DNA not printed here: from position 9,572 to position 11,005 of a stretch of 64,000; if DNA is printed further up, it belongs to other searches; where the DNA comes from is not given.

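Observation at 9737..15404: HDAH-type deacetylase heading a complete amide-type ABC importer operon: a candidate N-acyl-amide scavenging system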

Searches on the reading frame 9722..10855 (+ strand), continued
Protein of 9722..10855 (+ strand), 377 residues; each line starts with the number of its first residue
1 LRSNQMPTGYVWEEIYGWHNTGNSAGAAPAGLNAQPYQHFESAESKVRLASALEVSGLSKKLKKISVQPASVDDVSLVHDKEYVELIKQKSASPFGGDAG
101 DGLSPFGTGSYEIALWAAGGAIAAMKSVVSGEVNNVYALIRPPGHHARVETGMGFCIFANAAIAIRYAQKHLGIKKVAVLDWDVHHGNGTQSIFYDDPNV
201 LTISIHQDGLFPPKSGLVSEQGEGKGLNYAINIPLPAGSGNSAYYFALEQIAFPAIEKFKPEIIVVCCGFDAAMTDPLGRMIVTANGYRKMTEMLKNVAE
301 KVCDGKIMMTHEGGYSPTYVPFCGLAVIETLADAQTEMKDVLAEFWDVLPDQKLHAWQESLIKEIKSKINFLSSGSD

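Call 16: find_encoding_contigs(protein=P0024, flank=10000, max_places=2)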
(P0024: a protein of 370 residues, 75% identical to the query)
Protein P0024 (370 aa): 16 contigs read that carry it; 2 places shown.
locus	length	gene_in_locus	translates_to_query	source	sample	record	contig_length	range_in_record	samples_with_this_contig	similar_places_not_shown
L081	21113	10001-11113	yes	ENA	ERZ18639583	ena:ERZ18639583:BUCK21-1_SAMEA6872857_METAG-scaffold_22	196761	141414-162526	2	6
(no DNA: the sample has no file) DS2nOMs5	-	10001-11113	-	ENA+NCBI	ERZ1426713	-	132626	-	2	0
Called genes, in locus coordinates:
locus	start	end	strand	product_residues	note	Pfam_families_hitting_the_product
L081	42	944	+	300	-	PF00528:BPD_transp_1 (weak)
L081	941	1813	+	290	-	PF00528:BPD_transp_1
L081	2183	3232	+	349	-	PF07603:Lcl_C (weak)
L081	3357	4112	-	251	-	PF23441:SDR (weak), PF00106:adh_short, PF08659:KR (weak), PF13561:adh_short_C2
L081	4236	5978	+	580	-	PF02733:Dak1, PF02734:Dak2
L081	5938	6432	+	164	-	PF02502:LacAB_rpiB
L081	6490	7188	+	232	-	PF00121:TIM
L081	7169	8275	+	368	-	PF08240:ADH_N, PF16912:Glu_dehyd_C (weak), PF00107:ADH_zinc_N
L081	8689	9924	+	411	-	PF00202:Aminotran_3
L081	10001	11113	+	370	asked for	PF00850:Hist_deacetyl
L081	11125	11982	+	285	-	PF02653:BPD_transp_2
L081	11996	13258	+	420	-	PF13433:Peripla_BP_5, PF13458:Peripla_BP_6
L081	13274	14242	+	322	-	PF02653:BPD_transp_2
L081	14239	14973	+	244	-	PF02463:SMC_N, PF13476:AAA_23 (weak), PF00005:ABC_tran, PF13304:AAA_21 (faint), PF12399:BCA_ABC_TP_C (weak)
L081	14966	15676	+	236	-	PF00005:ABC_tran, PF13304:AAA_21 (faint)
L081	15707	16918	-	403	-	PF07690:MFS_1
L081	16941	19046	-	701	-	PF16875:Glyco_hydro_36N, PF02065:Melibiase, PF16874:Glyco_hydro_36C (weak)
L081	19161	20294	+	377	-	PF10509:GalKase_gal_bdg, PF00288:GHMP_kinases_N, PF08544:GHMP_kinases_C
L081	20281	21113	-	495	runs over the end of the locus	PF00370:FGGY_N, PF02782:FGGY_C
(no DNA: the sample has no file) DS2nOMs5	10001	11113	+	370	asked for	PF00850:Hist_deacetyl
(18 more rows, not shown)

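Call 17: find_encoding_contigs(protein=P0032, flank=10000, max_places=2)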
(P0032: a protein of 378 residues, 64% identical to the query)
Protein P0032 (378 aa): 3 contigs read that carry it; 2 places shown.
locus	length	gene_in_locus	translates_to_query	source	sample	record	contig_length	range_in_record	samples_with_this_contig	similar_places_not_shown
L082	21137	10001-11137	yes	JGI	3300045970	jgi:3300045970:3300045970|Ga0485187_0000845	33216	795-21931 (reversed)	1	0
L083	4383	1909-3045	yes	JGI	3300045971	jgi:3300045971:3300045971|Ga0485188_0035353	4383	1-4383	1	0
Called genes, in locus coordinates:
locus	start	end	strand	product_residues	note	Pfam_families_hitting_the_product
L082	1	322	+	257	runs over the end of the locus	PF00106:adh_short, PF08659:KR, PF23441:SDR (weak), PF13561:adh_short_C2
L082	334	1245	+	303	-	PF01144:CoA_trans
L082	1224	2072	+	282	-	PF01144:CoA_trans (weak)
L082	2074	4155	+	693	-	PF02629:CoA_binding, PF13380:CoA_binding_2, PF13607:Succ_CoA_lig, PF19045:Ligase_CoA_2 (weak), PF13549:ATP-grasp_5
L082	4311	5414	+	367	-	PF01717:Meth_synt_2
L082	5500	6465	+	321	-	PF08240:ADH_N, PF00107:ADH_zinc_N, PF13602:ADH_zinc_N_2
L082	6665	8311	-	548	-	PF00449:Urease_alpha, PF01979:Amidohydro_1, PF07969:Amidohydro_3 (faint)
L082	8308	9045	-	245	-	PF00547:Urease_gamma, PF00699:Urease_beta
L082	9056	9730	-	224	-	PF02909:TetR_C_1 (weak)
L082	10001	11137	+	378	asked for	PF00850:Hist_deacetyl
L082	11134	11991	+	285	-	PF02653:BPD_transp_2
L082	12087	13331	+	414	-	PF13433:Peripla_BP_5, PF13458:Peripla_BP_6, PF01094:ANF_receptor (faint)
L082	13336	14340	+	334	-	PF02653:BPD_transp_2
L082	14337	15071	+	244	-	PF00005:ABC_tran, PF02463:SMC_N (weak), PF13304:AAA_21 (faint), PF12399:BCA_ABC_TP_C (weak)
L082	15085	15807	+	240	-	PF00005:ABC_tran, PF13304:AAA_21 (faint)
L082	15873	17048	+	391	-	PF00144:Beta-lactamase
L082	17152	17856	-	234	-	-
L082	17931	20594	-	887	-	PF13191:AAA_16 (weak), PF25873:WHD_MalT, PF07719:TPR_2 (faint), PF13428:TPR_14 (faint), PF13424:TPR_12 (faint), PF17874:TPR_MalT, PF00196:GerE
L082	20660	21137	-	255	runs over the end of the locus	-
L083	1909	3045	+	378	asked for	PF00850:Hist_deacetyl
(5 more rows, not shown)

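Call 18: find_encoding_contigs(protein=P0038, flank=10000, max_places=1)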
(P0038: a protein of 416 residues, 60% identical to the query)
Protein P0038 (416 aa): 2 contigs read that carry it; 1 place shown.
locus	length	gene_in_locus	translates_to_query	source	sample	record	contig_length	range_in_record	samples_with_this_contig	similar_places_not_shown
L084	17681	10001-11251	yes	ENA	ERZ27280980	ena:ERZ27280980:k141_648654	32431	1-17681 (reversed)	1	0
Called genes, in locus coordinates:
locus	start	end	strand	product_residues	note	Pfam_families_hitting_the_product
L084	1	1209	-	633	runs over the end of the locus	PF00528:BPD_transp_1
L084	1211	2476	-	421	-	PF01547:SBP_bac_1, PF13416:SBP_bac_8, PF13343:SBP_bac_6 (faint)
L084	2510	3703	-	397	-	PF00005:ABC_tran, PF08402:TOBE_2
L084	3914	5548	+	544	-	PF07969:Amidohydro_3, PF01979:Amidohydro_1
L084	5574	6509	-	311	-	PF02574:S-methyl_trans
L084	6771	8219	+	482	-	PF13354:Beta-lactamase2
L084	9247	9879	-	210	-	PF02909:TetR_C_1 (faint), PF00440:TetR_N (weak)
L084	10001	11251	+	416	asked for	PF00850:Hist_deacetyl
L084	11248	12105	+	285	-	PF02653:BPD_transp_2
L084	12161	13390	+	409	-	PF13433:Peripla_BP_5, PF13458:Peripla_BP_6, PF01094:ANF_receptor (weak)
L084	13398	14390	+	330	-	PF02653:BPD_transp_2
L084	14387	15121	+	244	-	PF02463:SMC_N (weak), PF00005:ABC_tran, PF13304:AAA_21 (faint), PF12399:BCA_ABC_TP_C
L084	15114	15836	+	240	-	PF00005:ABC_tran, PF13304:AAA_21 (faint)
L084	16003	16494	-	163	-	PF04461:YajQ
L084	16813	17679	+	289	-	?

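Call 19: find_encoding_contigs(protein=P0052, flank=10000, max_places=1)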
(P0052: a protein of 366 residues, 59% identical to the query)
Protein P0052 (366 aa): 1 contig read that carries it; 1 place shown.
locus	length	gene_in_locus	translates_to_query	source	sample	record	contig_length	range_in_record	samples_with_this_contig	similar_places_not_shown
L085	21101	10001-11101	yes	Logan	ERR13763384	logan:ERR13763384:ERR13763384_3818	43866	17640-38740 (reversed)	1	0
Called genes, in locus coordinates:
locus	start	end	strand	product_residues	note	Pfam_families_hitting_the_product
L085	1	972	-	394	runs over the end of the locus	PF02771:Acyl-CoA_dh_N, PF02770:Acyl-CoA_dh_M, PF00441:Acyl-CoA_dh_1, PF08028:Acyl-CoA_dh_2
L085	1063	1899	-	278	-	PF00892:EamA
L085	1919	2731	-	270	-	PF00892:EamA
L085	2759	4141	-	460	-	PF01946:Thi4 (weak), PF01266:DAO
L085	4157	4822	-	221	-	PF01243:PNPOx_N (weak), PF12900:Pyridox_ox_2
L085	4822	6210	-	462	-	PF00202:Aminotran_3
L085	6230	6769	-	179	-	PF13404:HTH_AsnC-type, PF13412:HTH_24, PF22451:NirdL-like_HTH (weak), PF01037:AsnC_trans_reg, PF22482:AsnC_trans_reg_3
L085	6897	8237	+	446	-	PF00171:Aldedh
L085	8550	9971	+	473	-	PF00890:FAD_binding_2 (weak), PF01266:DAO, PF07992:Pyr_redox_2 (faint)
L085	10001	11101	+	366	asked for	PF00850:Hist_deacetyl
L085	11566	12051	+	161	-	PF18726:HEPN_SAV_6107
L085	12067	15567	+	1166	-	PF02811:PHP, PF07733:DNA_pol3_alpha, PF17657:DNA_pol3_finger, PF14579:HHH_6, PF01336:tRNA_anti-codon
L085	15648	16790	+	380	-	PF00817:IMS, PF11798:IMS_HHH, PF21999:IMS_HHH_1 (weak), PF11799:IMS_C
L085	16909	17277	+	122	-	PF11239:DUF3040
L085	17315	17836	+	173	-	PF19315:MC_hydratase, PF01575:MaoC_dehydratas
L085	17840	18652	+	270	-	-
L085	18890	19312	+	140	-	PF02381:MraZ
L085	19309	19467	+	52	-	-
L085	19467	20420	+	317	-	PF01795:Methyltransf_5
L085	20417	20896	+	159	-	-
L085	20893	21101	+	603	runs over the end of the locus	PF03717:PBP_dimer, PF21922:PBP_dimer_2 (weak), PF00905:Transpeptidase, PF13354:Beta-lactamase2 (weak)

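Call 20: find_encoding_contigs(protein=P0027, flank=10000, max_places=1)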
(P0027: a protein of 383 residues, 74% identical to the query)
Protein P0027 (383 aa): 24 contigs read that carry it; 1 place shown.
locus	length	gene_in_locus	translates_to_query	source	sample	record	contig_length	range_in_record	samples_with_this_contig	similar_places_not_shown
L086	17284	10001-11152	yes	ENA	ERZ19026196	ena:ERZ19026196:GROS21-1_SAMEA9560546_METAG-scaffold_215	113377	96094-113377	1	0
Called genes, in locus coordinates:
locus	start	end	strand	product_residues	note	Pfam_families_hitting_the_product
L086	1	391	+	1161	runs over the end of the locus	PF17757:UvrB_inter, PF02559:CarD_TRCF_RID, PF00270:DEAD, PF04851:ResIII, PF00271:Helicase_C, PF03461:TRCF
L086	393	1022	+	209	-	PF13624:SurA_N_3 (faint)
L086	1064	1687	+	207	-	PF03819:MazG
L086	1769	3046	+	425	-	PF03952:Enolase_N, PF00113:Enolase_C, PF13378:MR_MLE_C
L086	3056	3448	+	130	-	PF04977:DivIC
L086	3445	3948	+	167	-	PF04417:DUF501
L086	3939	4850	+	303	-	PF02541:Ppx-GppA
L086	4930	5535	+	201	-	PF03167:UDG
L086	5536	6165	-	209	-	-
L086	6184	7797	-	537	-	PF07969:Amidohydro_3, PF01979:Amidohydro_1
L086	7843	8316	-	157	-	PF00795:CN_hydrolase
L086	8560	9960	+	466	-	PF00202:Aminotran_3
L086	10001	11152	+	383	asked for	PF00850:Hist_deacetyl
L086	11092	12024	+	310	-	PF02653:BPD_transp_2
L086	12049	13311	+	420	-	PF13433:Peripla_BP_5, PF13458:Peripla_BP_6, PF01094:ANF_receptor (faint)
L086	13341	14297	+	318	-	PF02653:BPD_transp_2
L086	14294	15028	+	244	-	PF02463:SMC_N, PF13476:AAA_23 (weak), PF00005:ABC_tran, PF13304:AAA_21 (faint), PF12399:BCA_ABC_TP_C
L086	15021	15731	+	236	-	PF00005:ABC_tran, PF13304:AAA_21 (faint)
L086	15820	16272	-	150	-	PF12867:DinB_2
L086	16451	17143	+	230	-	PF01040:UbiA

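Call 45: search_solved_structures(query=L086:6184-7797:-, max_evalue=0.00001)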
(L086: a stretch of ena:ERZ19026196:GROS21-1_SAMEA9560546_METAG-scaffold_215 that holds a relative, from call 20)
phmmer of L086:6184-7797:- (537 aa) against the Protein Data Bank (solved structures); distinct sequences matched with E-value up to 0.00001: 6.
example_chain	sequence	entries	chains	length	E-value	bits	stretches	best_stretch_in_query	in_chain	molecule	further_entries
3icj_A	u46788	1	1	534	1.1e-27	100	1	274-508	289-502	uncharacterized metal-dependent hydrolase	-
3igh_X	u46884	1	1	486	2.6e-26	95.4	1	274-508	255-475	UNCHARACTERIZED METAL-DEPENDENT HYDROLASE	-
1onw_A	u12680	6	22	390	3.4e-07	32.3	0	7-78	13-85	Isoaspartyl dipeptidase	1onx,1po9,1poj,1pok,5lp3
1ybq_A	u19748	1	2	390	3.4e-07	32.3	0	7-78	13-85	Isoaspartyl dipeptidase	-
2aqv_A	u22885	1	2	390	3.5e-07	32.3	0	7-78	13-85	Isoaspartyl dipeptidase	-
2aqo_A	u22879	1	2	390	4.3e-07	32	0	7-79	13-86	Isoaspartyl dipeptidase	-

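Call 46: search_solved_structures(query=L086:8560-9960:+, max_evalue=1e-40)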
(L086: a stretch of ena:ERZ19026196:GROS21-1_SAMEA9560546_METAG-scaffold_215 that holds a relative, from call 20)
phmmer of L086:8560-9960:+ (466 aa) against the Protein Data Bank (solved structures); distinct sequences matched with E-value up to 1e-40: 25.
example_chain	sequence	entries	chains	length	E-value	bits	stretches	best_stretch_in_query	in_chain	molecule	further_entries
3bs8_A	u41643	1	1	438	1.4e-68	234.9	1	52-458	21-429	Glutamate-1-semialdehyde 2,1-aminomutase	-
2cfb_A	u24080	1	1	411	7.9e-66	225.9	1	64-454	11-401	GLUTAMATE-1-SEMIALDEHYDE 2,1-AMINOMUTASE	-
2gsa_A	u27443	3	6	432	7.1e-64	219.4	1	56-455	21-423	GLUTAMATE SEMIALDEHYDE AMINOTRANSFERASE | PROTEIN (GLUTAMATE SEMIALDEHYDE AMINOTRANSFERASE)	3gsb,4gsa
2hoy_A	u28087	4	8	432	7.1e-64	219.4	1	56-455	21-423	Glutamate-1-semialdehyde 2,1-aminomutase (GSAM) apo-form | Glutamate-1-semialdehyde 2,1-aminomutase (GSAM) pmp-form | Glutamate-1-semialdehyde 2,1-aminomutase (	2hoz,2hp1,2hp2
3fq7_A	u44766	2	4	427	7.3e-64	219.4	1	56-455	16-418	Glutamate-1-semialdehyde 2,1-aminomutase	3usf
3fqa_A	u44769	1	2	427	1.4e-63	218.5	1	56-455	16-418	Glutamate-1-semialdehyde 2,1-aminomutase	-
3fq8_A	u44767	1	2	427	1.4e-63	218.4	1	56-455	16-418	Glutamate-1-semialdehyde 2,1-aminomutase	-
2e7u_A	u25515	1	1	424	2.4e-63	217.7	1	44-455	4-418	Glutamate-1-semialdehyde 2,1-aminomutase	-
3k28_A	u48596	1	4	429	6.7e-63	216.2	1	51-454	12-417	Glutamate-1-semialdehyde 2,1-aminomutase 2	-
2epj_A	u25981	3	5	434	2e-61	211.4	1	53-380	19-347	Glutamate-1-semialdehyde 2,1-aminomutase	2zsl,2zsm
5hdm_A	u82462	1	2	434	2e-61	211.3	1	52-455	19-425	Glutamate-1-semialdehyde 2,1-aminomutase 1, chloroplastic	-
4e77_A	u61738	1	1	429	6.1e-61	209.7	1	55-454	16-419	Glutamate-1-semialdehyde 2,1-aminomutase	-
6w80_A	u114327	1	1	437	7.9e-58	199.5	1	45-451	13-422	Glutamate-1-semialdehyde 2,1-aminomutase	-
6k8h_A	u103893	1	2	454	2.4e-56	194.6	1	39-409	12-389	Aminotransferase class-III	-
3l44_A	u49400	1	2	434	4.8e-55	190.3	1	71-456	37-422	Glutamate-1-semialdehyde 2,1-aminomutase 1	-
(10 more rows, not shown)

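Call 52: search_protein_families(library=pfam, proteins=[L028:11123-12457:+, L028:8634-9635:-, L028:15929-16990:+], max_evalue=0.00001)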
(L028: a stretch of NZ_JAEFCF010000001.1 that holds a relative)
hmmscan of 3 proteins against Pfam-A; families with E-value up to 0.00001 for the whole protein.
L028:11123-12457:+ (444 aa): 2 families
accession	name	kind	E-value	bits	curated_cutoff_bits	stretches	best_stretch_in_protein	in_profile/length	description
PF13458.12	Peripla_BP_6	-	3.8e-30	106.2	31.7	1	49-395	2-328/343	Periplasmic binding protein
PF01094.35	ANF_receptor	-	6.7e-07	29.1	25.4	1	72-394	6-339/353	Receptor family ligand binding region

L028:8634-9635:- (333 aa): 0 families

L028:15929-16990:+ (353 aa): 0 families
